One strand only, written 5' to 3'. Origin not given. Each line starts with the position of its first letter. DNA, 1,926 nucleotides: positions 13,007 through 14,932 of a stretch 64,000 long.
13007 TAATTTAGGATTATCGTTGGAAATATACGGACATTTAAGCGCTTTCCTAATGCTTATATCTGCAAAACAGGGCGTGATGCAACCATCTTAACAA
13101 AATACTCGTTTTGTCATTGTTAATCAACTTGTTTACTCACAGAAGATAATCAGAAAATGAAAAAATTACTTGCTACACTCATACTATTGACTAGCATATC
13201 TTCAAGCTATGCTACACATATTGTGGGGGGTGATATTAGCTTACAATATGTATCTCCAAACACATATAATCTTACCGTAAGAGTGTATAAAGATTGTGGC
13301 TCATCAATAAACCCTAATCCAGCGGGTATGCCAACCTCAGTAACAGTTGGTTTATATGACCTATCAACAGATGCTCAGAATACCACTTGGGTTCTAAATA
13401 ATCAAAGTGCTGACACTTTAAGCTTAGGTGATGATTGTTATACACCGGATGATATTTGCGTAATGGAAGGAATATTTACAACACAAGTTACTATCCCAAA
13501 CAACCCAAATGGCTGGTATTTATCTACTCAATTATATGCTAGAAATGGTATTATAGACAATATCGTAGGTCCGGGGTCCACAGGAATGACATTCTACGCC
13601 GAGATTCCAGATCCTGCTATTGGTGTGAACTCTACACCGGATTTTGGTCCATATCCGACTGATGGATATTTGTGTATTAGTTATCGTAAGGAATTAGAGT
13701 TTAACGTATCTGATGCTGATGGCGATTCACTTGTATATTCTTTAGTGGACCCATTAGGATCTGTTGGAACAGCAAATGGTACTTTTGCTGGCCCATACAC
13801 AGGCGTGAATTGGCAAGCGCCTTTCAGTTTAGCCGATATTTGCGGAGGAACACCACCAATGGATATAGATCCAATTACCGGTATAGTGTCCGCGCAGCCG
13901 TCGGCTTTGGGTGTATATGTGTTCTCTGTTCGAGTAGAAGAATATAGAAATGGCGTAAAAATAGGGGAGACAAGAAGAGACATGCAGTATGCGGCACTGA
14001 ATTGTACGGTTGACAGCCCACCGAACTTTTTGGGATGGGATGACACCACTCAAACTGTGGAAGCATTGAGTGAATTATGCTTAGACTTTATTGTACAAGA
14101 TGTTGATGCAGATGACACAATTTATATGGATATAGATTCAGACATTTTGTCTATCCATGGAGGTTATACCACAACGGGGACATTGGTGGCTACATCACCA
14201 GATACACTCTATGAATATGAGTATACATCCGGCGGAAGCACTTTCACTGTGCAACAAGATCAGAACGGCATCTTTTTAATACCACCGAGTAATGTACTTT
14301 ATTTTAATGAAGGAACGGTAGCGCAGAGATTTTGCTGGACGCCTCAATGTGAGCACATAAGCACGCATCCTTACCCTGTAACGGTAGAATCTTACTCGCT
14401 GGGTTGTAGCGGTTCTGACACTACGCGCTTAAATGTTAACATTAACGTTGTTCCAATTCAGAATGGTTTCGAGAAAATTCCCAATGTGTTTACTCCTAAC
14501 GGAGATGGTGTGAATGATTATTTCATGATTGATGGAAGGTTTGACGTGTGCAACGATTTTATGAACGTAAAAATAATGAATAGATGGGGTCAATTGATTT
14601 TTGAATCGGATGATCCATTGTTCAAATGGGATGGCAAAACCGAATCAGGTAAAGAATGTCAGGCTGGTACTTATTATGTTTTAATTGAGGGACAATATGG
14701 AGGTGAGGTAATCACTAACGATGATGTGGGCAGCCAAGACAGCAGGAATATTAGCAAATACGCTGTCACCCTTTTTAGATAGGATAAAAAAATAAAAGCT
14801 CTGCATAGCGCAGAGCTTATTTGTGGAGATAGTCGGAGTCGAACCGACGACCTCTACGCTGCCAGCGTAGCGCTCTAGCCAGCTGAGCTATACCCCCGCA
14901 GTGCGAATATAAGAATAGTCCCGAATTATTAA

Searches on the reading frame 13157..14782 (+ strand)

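Call 91: search_protein_families(library=pfam, max_evalue=0.0001, proteins=[window:13157-14782:+])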
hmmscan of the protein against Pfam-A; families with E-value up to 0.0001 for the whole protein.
window:13157-14782:+ (541 aa): 1 family
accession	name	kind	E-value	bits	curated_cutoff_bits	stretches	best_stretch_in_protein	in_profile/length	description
PF13585.12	CHU_C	-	2.2e-18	66.6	27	1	440-512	2-72/86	CHU_C Type IX secretion signal domain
